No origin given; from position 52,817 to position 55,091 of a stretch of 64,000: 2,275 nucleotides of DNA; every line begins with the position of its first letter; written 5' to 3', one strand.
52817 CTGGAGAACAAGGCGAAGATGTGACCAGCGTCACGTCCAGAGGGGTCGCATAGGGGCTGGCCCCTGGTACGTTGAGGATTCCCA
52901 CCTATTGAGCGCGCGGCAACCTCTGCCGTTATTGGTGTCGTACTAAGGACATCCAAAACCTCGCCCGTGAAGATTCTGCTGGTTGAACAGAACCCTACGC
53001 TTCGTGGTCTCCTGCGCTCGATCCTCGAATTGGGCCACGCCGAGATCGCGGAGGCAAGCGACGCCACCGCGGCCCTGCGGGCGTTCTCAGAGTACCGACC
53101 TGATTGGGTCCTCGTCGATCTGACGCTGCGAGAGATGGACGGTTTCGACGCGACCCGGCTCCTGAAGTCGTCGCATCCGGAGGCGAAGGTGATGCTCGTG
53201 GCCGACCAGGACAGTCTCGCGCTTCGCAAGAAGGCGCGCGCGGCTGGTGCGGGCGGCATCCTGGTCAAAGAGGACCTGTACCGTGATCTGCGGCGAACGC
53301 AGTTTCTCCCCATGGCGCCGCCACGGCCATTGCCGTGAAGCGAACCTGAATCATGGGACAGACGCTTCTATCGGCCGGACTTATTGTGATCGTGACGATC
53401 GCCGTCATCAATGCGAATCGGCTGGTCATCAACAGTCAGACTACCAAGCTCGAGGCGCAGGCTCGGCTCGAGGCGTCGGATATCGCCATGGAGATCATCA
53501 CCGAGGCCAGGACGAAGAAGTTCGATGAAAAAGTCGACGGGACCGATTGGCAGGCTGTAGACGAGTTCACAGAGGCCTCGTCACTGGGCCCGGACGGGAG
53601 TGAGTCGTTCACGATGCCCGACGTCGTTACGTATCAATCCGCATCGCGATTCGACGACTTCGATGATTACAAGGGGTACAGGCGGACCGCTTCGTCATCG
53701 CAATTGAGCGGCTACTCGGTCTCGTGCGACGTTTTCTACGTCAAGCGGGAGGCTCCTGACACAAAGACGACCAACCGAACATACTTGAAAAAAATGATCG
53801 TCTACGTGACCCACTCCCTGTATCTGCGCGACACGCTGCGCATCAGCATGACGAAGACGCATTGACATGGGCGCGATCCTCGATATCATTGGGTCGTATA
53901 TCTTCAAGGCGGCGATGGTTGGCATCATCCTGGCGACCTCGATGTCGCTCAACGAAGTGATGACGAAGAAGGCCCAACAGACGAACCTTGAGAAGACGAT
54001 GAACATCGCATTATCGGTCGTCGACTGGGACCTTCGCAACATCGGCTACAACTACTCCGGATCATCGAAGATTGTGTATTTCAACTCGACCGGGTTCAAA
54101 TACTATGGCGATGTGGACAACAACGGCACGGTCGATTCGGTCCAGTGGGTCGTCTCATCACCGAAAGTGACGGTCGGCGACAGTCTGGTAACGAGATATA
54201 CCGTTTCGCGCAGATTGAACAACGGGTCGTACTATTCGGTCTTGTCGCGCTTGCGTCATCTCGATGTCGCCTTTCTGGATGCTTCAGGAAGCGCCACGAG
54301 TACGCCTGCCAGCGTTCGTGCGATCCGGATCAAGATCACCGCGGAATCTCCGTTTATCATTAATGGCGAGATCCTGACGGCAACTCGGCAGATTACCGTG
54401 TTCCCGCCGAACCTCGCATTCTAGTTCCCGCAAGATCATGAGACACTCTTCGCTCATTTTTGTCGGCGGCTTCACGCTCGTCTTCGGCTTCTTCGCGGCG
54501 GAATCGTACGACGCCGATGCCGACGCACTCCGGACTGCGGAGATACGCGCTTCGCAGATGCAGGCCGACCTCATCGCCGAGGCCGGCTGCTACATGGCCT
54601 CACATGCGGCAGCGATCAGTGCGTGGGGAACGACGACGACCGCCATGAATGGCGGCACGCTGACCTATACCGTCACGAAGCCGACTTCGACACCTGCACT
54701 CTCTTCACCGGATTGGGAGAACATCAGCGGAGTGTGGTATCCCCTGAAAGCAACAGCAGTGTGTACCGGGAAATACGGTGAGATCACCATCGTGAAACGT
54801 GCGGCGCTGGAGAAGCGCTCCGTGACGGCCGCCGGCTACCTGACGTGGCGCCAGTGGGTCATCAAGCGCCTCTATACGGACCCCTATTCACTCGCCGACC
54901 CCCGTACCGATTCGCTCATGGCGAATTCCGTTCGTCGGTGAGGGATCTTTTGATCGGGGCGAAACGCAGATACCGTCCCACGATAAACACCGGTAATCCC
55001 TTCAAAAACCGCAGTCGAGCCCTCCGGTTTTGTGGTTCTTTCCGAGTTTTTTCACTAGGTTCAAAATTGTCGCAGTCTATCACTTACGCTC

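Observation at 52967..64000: Type-IV-filament-like locus in which a HerA/FtsK-clade ATPase is tightly coupled to PilC- and PilB-like genes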

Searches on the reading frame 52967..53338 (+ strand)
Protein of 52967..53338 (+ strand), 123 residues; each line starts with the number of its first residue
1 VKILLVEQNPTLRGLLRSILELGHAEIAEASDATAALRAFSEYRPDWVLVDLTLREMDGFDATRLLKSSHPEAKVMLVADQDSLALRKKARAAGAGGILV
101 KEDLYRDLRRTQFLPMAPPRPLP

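Call 3: search_protein_families(library=pfam, proteins=[window:52967-53338:+], max_evalue=0.01)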
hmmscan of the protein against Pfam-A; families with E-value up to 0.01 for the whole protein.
window:52967-53338:+ (123 aa): 1 family
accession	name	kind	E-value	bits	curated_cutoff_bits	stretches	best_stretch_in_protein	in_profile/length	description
PF00072.30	Response_reg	-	7.1e-19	68.5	30.2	1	3-102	1-100/111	Response regulator receiver domain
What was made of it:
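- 52967..53338 (+): Stand-alone receiver domain protein, the first gene of the same-strand array. Pfam Response_reg, E 7.1e-19 (call 3).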

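Call 4: search_protein_families(library=ncbifam, proteins=[window:52967-53338:+], max_evalue=0.01)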
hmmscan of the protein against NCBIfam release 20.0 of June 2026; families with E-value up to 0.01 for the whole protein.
window:52967-53338:+ (123 aa): 79 families (the best 25 are shown)
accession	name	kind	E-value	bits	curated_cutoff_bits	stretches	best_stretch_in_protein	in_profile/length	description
NF041367.1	CheY_Halo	equivalog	4.7e-14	52.8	200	1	3-101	1-99/114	chemotaxis protein CheY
NF052445.1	RespRegMctR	equivalog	6.9e-12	45.2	300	1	2-102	3-105/205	two-component system response regulator MctR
NF046022.1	RespRegCpdRBruc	equivalog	2.1e-11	43.9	180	1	2-108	3-109/120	cell cycle two-component system response regulator CpdR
NF007969.0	PRK10693.1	equivalog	4.3e-11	42.4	329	1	2-102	9-109/337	two-component system response regulator RssB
NF009206.0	PRK12555.1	subfamily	5.1e-11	42.1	342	1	1-97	1-98/340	chemotaxis-specific protein-glutamate methyltransferase CheB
NF007935.0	PRK10651.1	equivalog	2e-10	40.2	250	1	2-102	8-110/216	two-component system response regulator NarL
NF008469.0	PRK11361.1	equivalog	2.3e-10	39.8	714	1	2-95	6-99/461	acetoacetate metabolism transcriptional regulator AtoC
NF041866.1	EpsW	equivalog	4.8e-10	39.1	200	1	3-101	8-110/131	exopolysaccharide biosynthesis response regulator EpsW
NF041733.1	resp_reg_CseB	equivalog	1.9e-09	37.2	350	1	2-101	2-100/228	two-component system response regulator CseB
NF041830.1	RR_TF_ErdR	exception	5.4e-09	36.1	390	1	2-103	3-108/213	response regulator transcription factor ErdR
NF007708.0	PRK10403.1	equivalog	5.4e-09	35.8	343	1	2-102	8-110/215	nitrate/nitrite response regulator protein NarP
NF047785.1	respo_reg_MadR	equivalog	5.5e-09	35.7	300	1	1-102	1-107/209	MadR family response regulator transcription factor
NF040689.1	MtrAB_MtrA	equivalog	2e-08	33.8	300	1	3-87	1-85/219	MtrAB system response regulator MtrA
TIGR01818.1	ntrC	equivalog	2.7e-08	33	558.6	1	3-100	1-98/463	nitrogen regulation protein NR(I)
NF011896.0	PRK15369.1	equivalog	6.4e-08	32.5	242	1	2-102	5-107/211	two component system response regulator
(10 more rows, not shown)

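Call 6: search_protein_families(library=padloc, proteins=[window:52967-53338:+], max_evalue=0.01)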
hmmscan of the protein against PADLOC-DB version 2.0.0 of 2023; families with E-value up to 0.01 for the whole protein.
window:52967-53338:+ (123 aa): 2 families
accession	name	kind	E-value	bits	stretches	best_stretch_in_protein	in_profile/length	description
PDLC00405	SduA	-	0.0002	19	1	2-60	8-66/323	DUF4263 domain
PDLC04055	PD-T4-6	-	0.0022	14.8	1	2-111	367-478/496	-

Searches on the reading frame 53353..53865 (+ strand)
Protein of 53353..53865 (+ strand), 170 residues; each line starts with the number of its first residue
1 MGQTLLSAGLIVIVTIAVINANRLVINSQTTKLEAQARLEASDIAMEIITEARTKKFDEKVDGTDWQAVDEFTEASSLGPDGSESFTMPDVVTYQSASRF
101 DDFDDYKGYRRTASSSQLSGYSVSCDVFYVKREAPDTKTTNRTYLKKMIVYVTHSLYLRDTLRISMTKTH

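Call 3: search_protein_families(library=pfam, proteins=[window:53353-53865:+], max_evalue=0.01)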
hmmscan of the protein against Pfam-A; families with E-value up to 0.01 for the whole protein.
window:53353-53865:+ (170 aa): 0 families

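Call 4: search_protein_families(library=ncbifam, proteins=[window:53353-53865:+], max_evalue=0.01)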
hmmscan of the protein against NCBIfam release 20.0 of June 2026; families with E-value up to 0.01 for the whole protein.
window:53353-53865:+ (170 aa): 0 families
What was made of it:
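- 53353..53865 (+): s1: pilin-like small protein. Its N-terminus is MG-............... and it has no canonical prepilin leader or Glu5. No Pfam or NCBIfam hit (calls 3, 4).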

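Call 6: search_protein_families(library=padloc, proteins=[window:53353-53865:+], max_evalue=0.01)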
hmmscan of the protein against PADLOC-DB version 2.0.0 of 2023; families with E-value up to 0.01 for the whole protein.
window:53353-53865:+ (170 aa): 0 families

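Call 37: find_homologous_proteins(query=window:53353-53865:+, max_evalue=0.00001)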
Query window:53353-53865:+ (170 aa): 22 proteins with E <= 0.00001 among 83 candidates.
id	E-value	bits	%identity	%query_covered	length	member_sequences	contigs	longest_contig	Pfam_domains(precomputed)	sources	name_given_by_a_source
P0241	7.7e-104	362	100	100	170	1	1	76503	-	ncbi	-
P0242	1.3e-84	300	84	100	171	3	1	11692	-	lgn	-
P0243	3.5e-83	295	84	100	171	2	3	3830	-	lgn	-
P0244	3.5e-83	295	82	100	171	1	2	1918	-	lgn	-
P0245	4.6e-82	291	78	100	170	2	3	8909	-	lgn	-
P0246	9.7e-82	290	83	100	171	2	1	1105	-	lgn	-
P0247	4.2e-78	279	76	100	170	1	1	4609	-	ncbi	-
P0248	1.2e-67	245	70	100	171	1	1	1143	-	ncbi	-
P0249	5.0e-65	236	65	100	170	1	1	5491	-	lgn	-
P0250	1.5e-63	231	66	100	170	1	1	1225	-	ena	-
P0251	7.4e-63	229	66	100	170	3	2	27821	-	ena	-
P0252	1.0e-61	225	62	100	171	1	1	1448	-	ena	-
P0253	1.3e-56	209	60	100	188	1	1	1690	-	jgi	jgi:hypothetical protein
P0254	2.4e-56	208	60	100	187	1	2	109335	-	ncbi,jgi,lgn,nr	ncbi:MAG: hypothetical protein MUE68_07940 [Bacteroidetes bacterium]|jgi:hypothetical protein|nr:hyp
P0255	2.6e-55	205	60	100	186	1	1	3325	-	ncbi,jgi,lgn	jgi:hypothetical protein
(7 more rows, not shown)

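Call 38: find_encoding_contigs(protein=P0241, flank=10000, max_places=1)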
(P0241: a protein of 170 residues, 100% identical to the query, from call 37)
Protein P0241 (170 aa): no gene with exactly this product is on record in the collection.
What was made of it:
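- Tried and rejected: Look-up of the window's own s1 protein, P0241 (call 38).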

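Call 46: predict_structure(alignment_id=A4)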
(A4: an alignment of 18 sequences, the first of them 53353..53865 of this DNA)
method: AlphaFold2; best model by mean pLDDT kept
length: 170 residues; sequences in the alignment: 18
mean_pLDDT: 82.6   pTM: 0.72
mean pLDDT of the five models: 82.6, 82.1, 80.0, 79.8, 79.4
residues with pLDDT >= 90: 37; 70-90: 106; 50-70: 27; < 50: 0
segments of 3 or more residues with pLDDT < 50: none
pLDDT, mean of each block of 10 residues (from residue 1): 65 82 83 87 89 87 76 87 63 68 89 80 92 84 93 88 91
secondary structure, 60 per line:
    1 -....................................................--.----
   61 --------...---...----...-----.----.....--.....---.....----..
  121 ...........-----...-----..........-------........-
elements in order: H2-53 H95-99 H103-106 E110-114 E119-131 E137-139 E145-154 E162-169
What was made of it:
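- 53353..53865 (+): The AF2 model (pLDDT 82.6) has a helix at residues 2-53 followed by a 4-5-stranded sheet (call 46).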

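Call 48: fold_search(model_id=the predicted structure, library=pdb)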
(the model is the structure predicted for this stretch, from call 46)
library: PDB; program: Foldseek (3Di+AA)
matches with E <= 10: 320; with E <= 0.001: 0
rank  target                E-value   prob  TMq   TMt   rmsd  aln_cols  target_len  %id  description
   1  6qvf_D                3.9e-01  0.41  0.21  0.21   4.7        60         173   15  TT_C0855 competence pilin from Thermus thermophilus HB27 (released 2019-05-29)
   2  6qvf_B                3.9e-01  0.18  0.30  0.30  11.3       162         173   14  TT_C0855 competence pilin from Thermus thermophilus HB27 (released 2019-05-29)
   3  4nhr                  3.9e-01  0.04  0.10  0.12  12.9        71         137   18  Crystal structure of the outer membrane lipopolysaccharide transport protein LptE (RlpB) (released 2014-07-16)
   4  9ia2_B                4.6e-01  0.04  0.10  0.11  10.0        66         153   20  LpDEM from Escherichia coli (released 2025-12-10)
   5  6qvf_C                4.9e-01  0.20  0.32  0.32  10.2       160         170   13  TT_C0855 competence pilin from Thermus thermophilus HB27 (released 2019-05-29)
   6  4rh8_A                5.6e-01  0.04  0.09  0.11  10.4        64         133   17  Crystal structure of the outer membrane lipopolysaccharide transport protein LptE (RlpB) from Escherichia coli in the  (released 2015-11-11)
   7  5ixm_D                6.7e-01  0.05  0.14  0.15  11.0        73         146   12  The LPS Transporter LptDE from Yersinia pestis, core complex (released 2016-05-18)
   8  4rh8_C                6.7e-01  0.03  0.10  0.11  10.4        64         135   17  Crystal structure of the outer membrane lipopolysaccharide transport protein LptE (RlpB) from Escherichia coli in the  (released 2015-11-11)
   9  5ixm_B                6.7e-01  0.02  0.12  0.14   8.4        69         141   14  The LPS Transporter LptDE from Yersinia pestis, core complex (released 2016-05-18)
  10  9fz5_B                7.6e-01  0.04  0.10  0.11  13.2        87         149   15  Cryo-EM structure of LptDE-YedD complex from Escherichia Coli (released 2025-04-09)
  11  9i94_B                8.1e-01  0.03  0.10  0.11   9.9        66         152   20  Cryo-EM structure of Shigella flexneri LptDE bound by a Bicyclic peptide molecule (Compound 3) (released 2025-10-15)
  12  5ixm_H                8.1e-01  0.02  0.12  0.13   8.5        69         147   14  The LPS Transporter LptDE from Yersinia pestis, core complex (released 2016-05-18)
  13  3emo_A                8.6e-01  0.08  0.20  0.25  13.8       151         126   14  Crystal structure of transmembrane Hia 973-1098 (released 2008-11-04)
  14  9i97_B                8.6e-01  0.05  0.12  0.14  10.4        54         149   17  Cryo-EM structure of Shigella flexneri LptDE in complex with a Bicyclic Peptide binder (Compound 12) (released 2025-10-15)
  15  5iv8_D                8.6e-01  0.04  0.12  0.13  10.2        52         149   12  The LPS Transporter LptDE from Klebsiella pneumoniae, core complex (released 2016-05-18)
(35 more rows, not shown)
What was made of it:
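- Tried and rejected: Foldseek of the s1 model against the PDB (call 48).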

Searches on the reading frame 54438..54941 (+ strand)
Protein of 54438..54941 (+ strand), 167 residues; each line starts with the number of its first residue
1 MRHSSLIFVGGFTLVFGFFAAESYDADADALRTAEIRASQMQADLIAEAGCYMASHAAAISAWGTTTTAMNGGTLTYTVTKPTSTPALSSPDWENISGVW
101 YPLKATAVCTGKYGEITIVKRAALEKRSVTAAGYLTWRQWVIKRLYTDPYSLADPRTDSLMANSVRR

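Call 3: search_protein_families(library=pfam, proteins=[window:54438-54941:+], max_evalue=0.01)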
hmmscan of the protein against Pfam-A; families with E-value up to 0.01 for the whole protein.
window:54438-54941:+ (167 aa): 0 families

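Call 4: search_protein_families(library=ncbifam, proteins=[window:54438-54941:+], max_evalue=0.01)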
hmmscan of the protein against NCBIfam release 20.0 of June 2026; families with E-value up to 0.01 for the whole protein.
window:54438-54941:+ (167 aa): 1 family
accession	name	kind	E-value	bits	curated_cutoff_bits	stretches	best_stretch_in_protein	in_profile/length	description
NF052335.1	PdgHdaseHSB129560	equivalog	0.0043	16.4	500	0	51-71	82-102/330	peptidoglycan hydrolase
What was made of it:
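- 54438..54941 (+): s3: third small N-anchored protein. No family hit (calls 3, 4).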

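Call 6: search_protein_families(library=padloc, proteins=[window:54438-54941:+], max_evalue=0.01)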
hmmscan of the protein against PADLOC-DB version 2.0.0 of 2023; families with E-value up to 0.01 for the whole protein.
window:54438-54941:+ (167 aa): 0 families
